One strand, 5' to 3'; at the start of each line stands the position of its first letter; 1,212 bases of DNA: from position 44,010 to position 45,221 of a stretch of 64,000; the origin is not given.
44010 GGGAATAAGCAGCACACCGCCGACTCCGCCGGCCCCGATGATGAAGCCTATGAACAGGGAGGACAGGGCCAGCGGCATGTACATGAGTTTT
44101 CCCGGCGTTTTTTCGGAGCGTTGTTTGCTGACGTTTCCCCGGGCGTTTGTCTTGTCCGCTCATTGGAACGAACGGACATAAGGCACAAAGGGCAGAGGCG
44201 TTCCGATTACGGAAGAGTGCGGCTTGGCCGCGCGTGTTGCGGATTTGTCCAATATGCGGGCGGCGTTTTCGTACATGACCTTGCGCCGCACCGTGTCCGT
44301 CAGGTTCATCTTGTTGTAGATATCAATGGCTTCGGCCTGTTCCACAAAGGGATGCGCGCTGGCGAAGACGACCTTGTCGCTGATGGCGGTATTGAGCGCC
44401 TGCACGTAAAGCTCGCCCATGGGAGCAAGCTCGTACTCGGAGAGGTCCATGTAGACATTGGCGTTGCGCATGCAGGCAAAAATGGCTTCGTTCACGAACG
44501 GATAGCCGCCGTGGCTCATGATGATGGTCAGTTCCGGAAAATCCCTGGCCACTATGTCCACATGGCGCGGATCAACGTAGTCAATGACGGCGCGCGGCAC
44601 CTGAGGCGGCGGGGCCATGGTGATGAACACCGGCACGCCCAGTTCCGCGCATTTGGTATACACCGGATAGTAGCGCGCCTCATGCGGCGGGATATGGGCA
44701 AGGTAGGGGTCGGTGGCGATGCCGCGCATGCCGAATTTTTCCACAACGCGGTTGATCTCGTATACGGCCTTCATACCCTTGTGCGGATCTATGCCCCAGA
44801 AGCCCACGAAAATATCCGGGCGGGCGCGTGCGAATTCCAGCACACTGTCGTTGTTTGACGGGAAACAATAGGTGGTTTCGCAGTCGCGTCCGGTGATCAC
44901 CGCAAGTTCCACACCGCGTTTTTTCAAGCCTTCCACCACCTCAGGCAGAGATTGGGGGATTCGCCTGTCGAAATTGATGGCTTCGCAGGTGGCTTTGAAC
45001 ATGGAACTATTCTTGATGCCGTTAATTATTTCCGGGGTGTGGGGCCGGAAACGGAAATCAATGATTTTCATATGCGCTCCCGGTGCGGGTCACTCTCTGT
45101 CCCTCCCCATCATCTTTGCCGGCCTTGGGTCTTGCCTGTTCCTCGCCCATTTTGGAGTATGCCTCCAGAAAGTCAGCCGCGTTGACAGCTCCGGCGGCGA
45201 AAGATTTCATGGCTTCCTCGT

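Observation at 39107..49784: IslA-like glycyl radical enzyme locus with an unexplained accessory gene set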

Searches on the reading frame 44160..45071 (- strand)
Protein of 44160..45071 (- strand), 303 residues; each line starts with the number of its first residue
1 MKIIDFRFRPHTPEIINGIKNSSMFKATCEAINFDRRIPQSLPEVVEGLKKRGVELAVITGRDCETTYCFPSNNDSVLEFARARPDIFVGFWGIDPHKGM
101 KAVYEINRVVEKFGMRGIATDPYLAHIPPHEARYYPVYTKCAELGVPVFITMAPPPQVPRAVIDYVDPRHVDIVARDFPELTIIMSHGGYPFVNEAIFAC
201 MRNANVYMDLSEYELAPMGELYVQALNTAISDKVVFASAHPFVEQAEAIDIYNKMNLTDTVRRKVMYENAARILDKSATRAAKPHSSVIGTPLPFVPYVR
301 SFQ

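Call 4: search_protein_families(library=pfam, proteins=[window:44160-45071:-], max_evalue=0.001)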
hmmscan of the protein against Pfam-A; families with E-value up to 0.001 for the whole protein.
window:44160-45071:- (303 aa): 1 family
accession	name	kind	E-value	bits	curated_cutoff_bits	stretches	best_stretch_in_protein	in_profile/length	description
PF04909.20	Amidohydro_2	-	4.9e-35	122.1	26.4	1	73-275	65-288/289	Amidohydrolase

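Call 5: search_protein_families(library=ncbifam, proteins=[window:44160-45071:-], max_evalue=0.001)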
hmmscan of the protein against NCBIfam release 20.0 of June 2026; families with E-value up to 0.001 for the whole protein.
window:44160-45071:- (303 aa): 0 families

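Call 13: search_solved_structures(query=window:44160-45071:-, max_evalue=0.01, show_alignments=2)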
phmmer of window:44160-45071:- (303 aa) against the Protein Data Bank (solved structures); distinct sequences matched with E-value up to 0.01: 11.
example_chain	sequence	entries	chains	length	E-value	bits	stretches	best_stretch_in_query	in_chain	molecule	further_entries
3irs_A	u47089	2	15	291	5.1e-29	104.8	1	1-279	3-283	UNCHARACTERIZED PROTEIN BB4693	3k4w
3nur_A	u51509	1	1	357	2e-07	33.8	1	177-278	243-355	Amidohydrolase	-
7wmb_A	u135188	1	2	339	7.8e-06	28.6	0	73-149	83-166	Amidohydrolase 2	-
7wkm_A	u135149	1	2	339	7.9e-06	28.6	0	73-149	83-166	Amidohydrolase 2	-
7wjr_A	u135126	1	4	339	7.9e-06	28.6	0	73-149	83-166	2,3-dihydroxybenzoate decarboxylase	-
7a19_A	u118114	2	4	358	9.5e-06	28.3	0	73-149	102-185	Amidohydrolase 2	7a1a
7wkl_A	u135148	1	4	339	2.1e-05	27.2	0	73-149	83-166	Amidohydrolase 2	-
6m53_A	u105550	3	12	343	0.00042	22.9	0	73-120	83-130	2,3-dihydroxybenzoate decarboxylase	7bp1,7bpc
4icm_A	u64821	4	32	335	0.0017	21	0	72-165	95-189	5-carboxyvanillate decarboxylase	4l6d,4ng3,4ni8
4inf_A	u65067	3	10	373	0.0062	19.1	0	72-157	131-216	METAL-DEPENDENT HYDROLASE | 5-Carboxyvanillate Decarboxylase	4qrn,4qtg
4qs5_A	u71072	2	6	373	0.0062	19.1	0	72-157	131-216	Ligw2 Decarboxylase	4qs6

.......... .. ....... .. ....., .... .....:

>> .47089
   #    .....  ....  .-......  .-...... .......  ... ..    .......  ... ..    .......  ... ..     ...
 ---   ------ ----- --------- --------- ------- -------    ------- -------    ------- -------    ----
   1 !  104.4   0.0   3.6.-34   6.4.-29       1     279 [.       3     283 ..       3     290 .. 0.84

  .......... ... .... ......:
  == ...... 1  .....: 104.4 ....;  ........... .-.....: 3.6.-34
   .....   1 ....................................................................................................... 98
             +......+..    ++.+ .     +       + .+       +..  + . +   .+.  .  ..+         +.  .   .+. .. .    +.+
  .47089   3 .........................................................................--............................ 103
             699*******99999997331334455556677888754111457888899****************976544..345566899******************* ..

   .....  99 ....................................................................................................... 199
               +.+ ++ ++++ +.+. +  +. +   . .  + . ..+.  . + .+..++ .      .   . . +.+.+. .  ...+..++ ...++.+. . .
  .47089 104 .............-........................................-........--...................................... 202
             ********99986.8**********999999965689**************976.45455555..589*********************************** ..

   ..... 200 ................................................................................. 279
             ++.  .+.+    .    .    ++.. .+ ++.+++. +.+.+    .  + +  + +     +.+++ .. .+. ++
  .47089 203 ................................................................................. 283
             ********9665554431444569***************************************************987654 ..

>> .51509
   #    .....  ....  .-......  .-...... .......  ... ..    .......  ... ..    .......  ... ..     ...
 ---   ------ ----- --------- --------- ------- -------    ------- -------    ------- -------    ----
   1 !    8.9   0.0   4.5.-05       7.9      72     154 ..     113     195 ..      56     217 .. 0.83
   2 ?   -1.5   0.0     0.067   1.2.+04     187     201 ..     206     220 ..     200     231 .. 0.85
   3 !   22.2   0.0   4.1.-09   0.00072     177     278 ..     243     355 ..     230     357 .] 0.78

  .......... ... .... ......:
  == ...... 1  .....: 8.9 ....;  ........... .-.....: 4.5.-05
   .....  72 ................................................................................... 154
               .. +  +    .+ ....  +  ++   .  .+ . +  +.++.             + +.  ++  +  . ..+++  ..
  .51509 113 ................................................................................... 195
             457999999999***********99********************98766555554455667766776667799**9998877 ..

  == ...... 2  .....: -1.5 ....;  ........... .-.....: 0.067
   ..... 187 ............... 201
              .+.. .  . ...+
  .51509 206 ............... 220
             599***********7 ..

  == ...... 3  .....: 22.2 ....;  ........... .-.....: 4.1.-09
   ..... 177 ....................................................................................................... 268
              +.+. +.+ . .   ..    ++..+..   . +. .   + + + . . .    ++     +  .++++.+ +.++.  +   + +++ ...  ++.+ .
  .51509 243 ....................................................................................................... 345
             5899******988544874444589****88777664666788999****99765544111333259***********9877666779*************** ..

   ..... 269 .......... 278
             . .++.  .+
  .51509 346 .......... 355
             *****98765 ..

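Call 14: find_encoding_contigs(protein=window:44160-45071:-, flank=10000, max_places=6)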
Protein window:44160-45071:- (303 aa): no gene with exactly this product is on record in the collection.

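Call 15: find_homologous_proteins(query=window:44160-45071:-, max_evalue=1e-10)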
Query window:44160-45071:- (303 aa): 844 proteins with E <= 1e-10 among 1329 candidates; the best 120 are listed.
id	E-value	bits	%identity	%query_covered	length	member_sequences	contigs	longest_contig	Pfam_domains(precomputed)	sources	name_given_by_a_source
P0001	9.6e-213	723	75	72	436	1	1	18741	PF04909.21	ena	-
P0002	2.0e-195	666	96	100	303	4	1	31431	PF04909.21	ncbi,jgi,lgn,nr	ncbi:MAG: amidohydrolase family protein [Desulfovibrio sp.]|jgi:predicted TIM-barrel fold metal-depe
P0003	5.9e-169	579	83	99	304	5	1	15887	PF04909.21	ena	-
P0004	2.4e-167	574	82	99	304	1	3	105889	PF04909.21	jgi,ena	-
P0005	5.3e-167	573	82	99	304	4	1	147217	PF04909.21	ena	-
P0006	1.2e-166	571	81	99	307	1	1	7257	PF04909.21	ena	-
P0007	4.7e-165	566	83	100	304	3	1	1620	PF04909.21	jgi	-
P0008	1.2e-164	565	80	99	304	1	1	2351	PF04909.21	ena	-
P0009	1.1e-163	562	80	99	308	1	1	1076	PF04909.21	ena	-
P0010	2.6e-163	560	79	99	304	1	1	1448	PF04909.21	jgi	jgi:predicted TIM-barrel fold metal-dependent hydrolase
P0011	7.8e-163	559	79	100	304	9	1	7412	PF04909.21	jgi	jgi:hypothetical protein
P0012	8.0e-163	559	78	99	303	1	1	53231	PF04909.21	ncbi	-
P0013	1.4e-162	558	79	99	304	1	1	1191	PF04909.21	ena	-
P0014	1.5e-161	555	78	99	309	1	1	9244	PF04909.21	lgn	-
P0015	2.1e-160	551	78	100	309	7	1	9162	PF04909.21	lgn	-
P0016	1.2e-158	545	77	99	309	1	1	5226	PF04909.21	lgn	-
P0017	6.1e-158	543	79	99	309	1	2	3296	PF04909.21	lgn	-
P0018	2.5e-157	541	78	99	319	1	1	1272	PF04909.21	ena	-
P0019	2.8e-157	541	77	99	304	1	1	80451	PF04909.21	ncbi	-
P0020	7.6e-157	539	81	93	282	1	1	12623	PF04909.21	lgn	-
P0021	9.9e-157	539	78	99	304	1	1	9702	PF04909.21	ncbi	-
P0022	1.2e-155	535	78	98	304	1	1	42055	PF04909.21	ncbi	-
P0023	1.6e-155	535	77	99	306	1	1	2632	PF04909.21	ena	-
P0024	1.8e-155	535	77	98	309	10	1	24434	PF04909.21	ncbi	-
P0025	7.7e-155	533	76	99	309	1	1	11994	PF04909.21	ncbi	-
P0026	4.7e-154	530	75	99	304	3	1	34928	PF04909.21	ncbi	-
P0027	1.3e-153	529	79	94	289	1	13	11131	PF04909.21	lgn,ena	-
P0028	4.5e-153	527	81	90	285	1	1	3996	PF04909.21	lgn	-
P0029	8.5e-153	526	76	99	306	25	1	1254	PF04909.21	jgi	jgi:predicted TIM-barrel fold metal-dependent hydrolase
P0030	9.6e-153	526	75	98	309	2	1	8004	PF04909.21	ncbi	-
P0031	1.1e-152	526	76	98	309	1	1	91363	PF04909.21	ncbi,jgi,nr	ncbi:MAG: amidohydrolase family protein [Desulfovibrio sp.]|jgi:predicted TIM-barrel fold metal-depe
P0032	1.6e-152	525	76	99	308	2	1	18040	PF04909.21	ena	-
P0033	2.6e-152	524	75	99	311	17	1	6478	PF04909.21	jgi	jgi:predicted TIM-barrel fold metal-dependent hydrolase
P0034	7.7e-152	523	77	98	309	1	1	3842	PF04909.21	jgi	jgi:predicted TIM-barrel fold metal-dependent hydrolase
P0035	7.6e-151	520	75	100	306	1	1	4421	PF04909.21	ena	-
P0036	1.9e-150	518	75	99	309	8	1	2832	PF04909.21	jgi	jgi:predicted TIM-barrel fold metal-dependent hydrolase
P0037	4.2e-149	514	74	99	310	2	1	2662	PF04909.21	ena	-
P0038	6.8e-149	513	75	99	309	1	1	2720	PF04909.21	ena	-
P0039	2.6e-148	511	80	91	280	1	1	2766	PF04909.21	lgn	-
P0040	7.4e-148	510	78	90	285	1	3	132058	PF04909.21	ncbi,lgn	-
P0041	4.1e-147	507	77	92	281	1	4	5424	PF04909.21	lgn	-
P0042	5.0e-147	507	79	90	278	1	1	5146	PF04909.21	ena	-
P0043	7.5e-147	506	79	90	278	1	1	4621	PF04909.21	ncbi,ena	-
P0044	2.8e-145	501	78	92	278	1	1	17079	PF04909.21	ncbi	-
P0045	3.5e-145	501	71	99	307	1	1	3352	PF04909.21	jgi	-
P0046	6.5e-144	497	70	99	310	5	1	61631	PF04909.21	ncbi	-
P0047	7.2e-144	497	78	90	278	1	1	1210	PF04909.21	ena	-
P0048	9.9e-144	496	69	99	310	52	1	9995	PF04909.21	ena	-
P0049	2.0e-143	495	70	98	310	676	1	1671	PF04909.21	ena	-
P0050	2.1e-141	489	70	99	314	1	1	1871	PF04909.21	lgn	-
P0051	1.2e-140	486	70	99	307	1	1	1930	PF04909.21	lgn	-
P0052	3.3e-138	478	69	99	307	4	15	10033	PF04909.21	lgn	-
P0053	6.5e-137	474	67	99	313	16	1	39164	PF04909.21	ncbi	-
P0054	8.1e-137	474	68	99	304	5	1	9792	PF04909.21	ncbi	-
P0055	9.4e-137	473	74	90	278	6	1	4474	PF04909.21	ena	-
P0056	2.3e-136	472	74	90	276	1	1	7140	PF04909.21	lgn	-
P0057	4.6e-136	471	74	91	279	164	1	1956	PF04909.21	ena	-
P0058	5.4e-136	471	75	85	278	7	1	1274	PF04909.21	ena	-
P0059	6.8e-136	470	72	91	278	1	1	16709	PF04909.21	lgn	-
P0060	7.8e-136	470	74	91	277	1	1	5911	PF04909.21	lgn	-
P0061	8.2e-136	470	72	92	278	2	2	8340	PF04909.21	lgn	-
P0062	9.1e-136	470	74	90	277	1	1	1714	PF04909.21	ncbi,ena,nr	ncbi:MAG: amidohydrolase family protein [Desulfovibrionaceae bacterium]|nr:amidohydrolase family pro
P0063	1.4e-135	469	71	90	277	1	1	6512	PF04909.21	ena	-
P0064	2.3e-135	469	73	90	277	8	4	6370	PF04909.21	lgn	-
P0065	2.3e-135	469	73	90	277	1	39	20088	PF04909.21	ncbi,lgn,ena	-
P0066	2.9e-135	468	73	90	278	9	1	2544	PF04909.21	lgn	-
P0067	3.1e-135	468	73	92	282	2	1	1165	PF04909.21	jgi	jgi:predicted TIM-barrel fold metal-dependent hydrolase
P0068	5.8e-135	467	73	90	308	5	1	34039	PF04909.21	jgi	jgi:predicted TIM-barrel fold metal-dependent hydrolase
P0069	6.5e-135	467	71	90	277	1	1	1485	PF04909.21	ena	-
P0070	7.6e-135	467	71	90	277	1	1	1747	PF04909.21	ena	-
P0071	8.7e-134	464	70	90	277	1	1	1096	PF04909.21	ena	-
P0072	2.0e-133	462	68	98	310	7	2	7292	PF04909.21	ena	-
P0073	2.7e-133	462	73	90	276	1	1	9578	PF04909.21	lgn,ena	-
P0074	4.3e-133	461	70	90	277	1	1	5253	PF04909.21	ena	-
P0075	6.6e-133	461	72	91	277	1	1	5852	PF04909.21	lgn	-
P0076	6.9e-133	461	73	90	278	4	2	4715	PF04909.21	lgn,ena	-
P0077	9.0e-133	460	71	91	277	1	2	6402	PF04909.21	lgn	-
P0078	1.3e-132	460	71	92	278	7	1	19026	PF04909.21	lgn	-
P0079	7.2e-132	457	73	91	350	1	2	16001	PF04909.21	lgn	-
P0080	1.0e-131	457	72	90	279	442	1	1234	PF04909.21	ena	-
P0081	1.5e-131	456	72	91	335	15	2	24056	PF04909.21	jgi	-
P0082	1.8e-131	456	71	90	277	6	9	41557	PF04909.21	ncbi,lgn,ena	-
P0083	2.2e-131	456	71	90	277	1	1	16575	PF04909.21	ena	-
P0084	3.6e-131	455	71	91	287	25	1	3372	PF04909.21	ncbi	-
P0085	4.9e-131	455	71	91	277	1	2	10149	PF04909.21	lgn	-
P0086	8.2e-131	454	72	90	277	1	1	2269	PF04909.21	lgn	-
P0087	8.3e-131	454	70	90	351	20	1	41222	PF04909.21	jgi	jgi:predicted TIM-barrel fold metal-dependent hydrolase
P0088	1.3e-130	453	71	90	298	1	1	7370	PF04909.21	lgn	-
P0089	1.4e-130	453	65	99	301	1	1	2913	PF04909.21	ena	-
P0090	2.1e-130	452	72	90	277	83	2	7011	PF04909.21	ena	-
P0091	2.4e-130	452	70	90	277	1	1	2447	PF04909.21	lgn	-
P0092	2.7e-130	452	71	90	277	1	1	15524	PF04909.21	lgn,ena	-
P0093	5.4e-130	451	71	90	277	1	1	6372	PF04909.21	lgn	-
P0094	6.6e-130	451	71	90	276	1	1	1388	PF04909.21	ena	-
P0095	8.7e-130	450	68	90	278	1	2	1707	PF04909.21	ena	-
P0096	2.1e-129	449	70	90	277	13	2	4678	PF04909.21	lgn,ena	-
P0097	2.6e-129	449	72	90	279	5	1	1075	PF04909.21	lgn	-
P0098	3.6e-129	448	71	90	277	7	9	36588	PF04909.21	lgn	-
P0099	4.8e-129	448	71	91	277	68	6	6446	PF04909.21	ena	-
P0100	6.6e-129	448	71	90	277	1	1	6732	PF04909.21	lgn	-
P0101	1.5e-128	446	71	91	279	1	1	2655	PF04909.21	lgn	-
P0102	1.8e-128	446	72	90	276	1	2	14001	PF04909.21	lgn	-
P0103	2.0e-128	446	71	90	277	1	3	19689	PF04909.21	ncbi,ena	-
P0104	2.7e-128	446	65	94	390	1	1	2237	PF04909.21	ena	-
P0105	1.0e-127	444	69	90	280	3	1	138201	PF04909.21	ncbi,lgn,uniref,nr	ncbi:hypothetical protein LZ24_01413 [Desulfobotulus alkaliphilus]|uniref:Amidohydrolase-related dom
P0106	1.3e-127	443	70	90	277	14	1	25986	PF04909.21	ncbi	-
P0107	3.1e-127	442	69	90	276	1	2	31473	PF04909.21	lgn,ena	-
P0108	3.1e-127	442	68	92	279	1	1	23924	PF04909.21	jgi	jgi:uncharacterized protein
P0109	3.2e-127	442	70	90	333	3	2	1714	PF04909.21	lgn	-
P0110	3.3e-127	442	70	90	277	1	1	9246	PF04909.21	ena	-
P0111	3.4e-127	442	70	90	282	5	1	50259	PF04909.21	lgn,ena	-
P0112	3.8e-127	442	69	90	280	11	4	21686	PF04909.21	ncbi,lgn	-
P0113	3.9e-127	442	69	91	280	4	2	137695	PF04909.21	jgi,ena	jgi:hypothetical protein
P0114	8.0e-127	441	69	90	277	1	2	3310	PF04909.21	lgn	-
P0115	8.4e-127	441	69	91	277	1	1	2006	PF04909.21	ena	-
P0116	8.7e-127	441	70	90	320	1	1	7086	PF04909.21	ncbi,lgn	-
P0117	1.1e-126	440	68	92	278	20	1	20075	PF04909.21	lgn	-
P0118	1.1e-126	440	70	90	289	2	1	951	PF04909.21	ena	-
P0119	1.3e-126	440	69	90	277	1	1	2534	PF04909.21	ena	-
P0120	1.3e-126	440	72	90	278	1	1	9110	PF04909.21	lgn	-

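Call 16: find_encoding_contigs(protein=P0002, flank=10000, max_places=2)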
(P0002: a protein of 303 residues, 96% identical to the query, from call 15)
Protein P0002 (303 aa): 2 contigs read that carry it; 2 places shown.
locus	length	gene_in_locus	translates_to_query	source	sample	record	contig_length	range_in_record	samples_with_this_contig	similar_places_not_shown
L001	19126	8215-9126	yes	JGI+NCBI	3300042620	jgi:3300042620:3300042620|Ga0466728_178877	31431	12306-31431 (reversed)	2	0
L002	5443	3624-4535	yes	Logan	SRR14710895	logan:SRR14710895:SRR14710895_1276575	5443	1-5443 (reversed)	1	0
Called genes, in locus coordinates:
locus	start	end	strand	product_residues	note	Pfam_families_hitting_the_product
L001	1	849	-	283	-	?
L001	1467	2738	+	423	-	PF09861:Lar_N, PF21113:LarA_C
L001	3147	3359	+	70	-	-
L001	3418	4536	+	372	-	PF13379:NMT1_2, PF09084:NMT1 (weak)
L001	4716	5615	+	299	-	PF00528:BPD_transp_1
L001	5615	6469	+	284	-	PF00005:ABC_tran, PF13304:AAA_21 (faint)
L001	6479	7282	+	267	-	PF00528:BPD_transp_1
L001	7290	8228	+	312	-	PF03193:RsgA_GTPase (weak), PF00005:ABC_tran, PF13304:AAA_21 (faint)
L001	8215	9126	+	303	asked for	PF04909:Amidohydro_2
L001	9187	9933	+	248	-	PF01925:TauE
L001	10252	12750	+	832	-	PF02901:PFL-like, PF01228:Gly_radical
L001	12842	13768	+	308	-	PF13353:Fer4_12 (faint), PF12837:Fer4_6 (faint), PF04055:Radical_SAM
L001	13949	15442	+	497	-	PF08448:PAS_4, PF13426:PAS_9, PF00158:Sigma54_activat, PF14532:Sigma54_activ_2, PF07728:AAA_5 (weak), PF00004:AAA (weak), PF25601:AAA_lid_14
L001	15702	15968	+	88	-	-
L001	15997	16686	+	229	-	-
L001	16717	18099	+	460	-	PF13183:Fer4_8, PF13534:Fer4_17, PF02754:CCG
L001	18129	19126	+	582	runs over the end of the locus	PF02085:Cytochrom_CIII, PF14522:Cytochrome_C7 (faint), PF14537:Cytochrom_c3_2 (faint), PF22113:Mtrc-MtrF_II-IV_dom (faint), PF02085:Cytochrom_CIII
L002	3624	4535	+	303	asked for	PF04909:Amidohydro_2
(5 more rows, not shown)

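Call 17: find_encoding_contigs(protein=P0105, flank=10000, max_places=2)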
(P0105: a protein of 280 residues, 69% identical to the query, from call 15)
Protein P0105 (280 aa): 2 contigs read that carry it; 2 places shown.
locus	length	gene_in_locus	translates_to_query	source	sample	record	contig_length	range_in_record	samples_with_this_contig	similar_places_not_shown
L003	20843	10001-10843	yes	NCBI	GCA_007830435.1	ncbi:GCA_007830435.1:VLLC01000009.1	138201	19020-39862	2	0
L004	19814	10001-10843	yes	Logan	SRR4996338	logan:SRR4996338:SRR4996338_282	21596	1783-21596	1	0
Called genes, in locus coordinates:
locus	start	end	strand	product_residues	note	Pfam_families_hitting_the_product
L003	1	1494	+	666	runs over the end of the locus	PF02743:dCache_1, PF00672:HAMP, PF00015:MCPsignal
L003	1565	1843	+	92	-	PF00512:HisKA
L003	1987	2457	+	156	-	PF13673:Acetyltransf_10, PF00583:Acetyltransf_1, PF13508:Acetyltransf_7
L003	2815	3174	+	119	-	PF02627:CMD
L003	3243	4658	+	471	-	-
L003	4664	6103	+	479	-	PF00497:SBP_bac_3, PF00990:GGDEF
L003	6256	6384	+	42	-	-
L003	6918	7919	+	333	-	PF03480:DctP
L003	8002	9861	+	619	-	PF04290:DctQ, PF06808:DctM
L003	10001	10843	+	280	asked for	PF04909:Amidohydro_2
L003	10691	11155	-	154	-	-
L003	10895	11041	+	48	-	-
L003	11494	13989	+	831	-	PF02901:PFL-like, PF01228:Gly_radical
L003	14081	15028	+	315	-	PF13353:Fer4_12 (faint), PF13484:Fer4_16 (faint), PF04055:Radical_SAM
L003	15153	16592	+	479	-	PF00989:PAS, PF13188:PAS_8 (weak), PF08448:PAS_4, PF13426:PAS_9, PF00158:Sigma54_activat, PF14532:Sigma54_activ_2, PF07728:AAA_5 (weak), PF25601:AAA_lid_14, +1 more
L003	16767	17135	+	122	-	PF00668:Condensation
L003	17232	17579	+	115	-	PF00501:AMP-binding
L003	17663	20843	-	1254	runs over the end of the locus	PF18998:Flg_new_2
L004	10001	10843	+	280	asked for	PF04909:Amidohydro_2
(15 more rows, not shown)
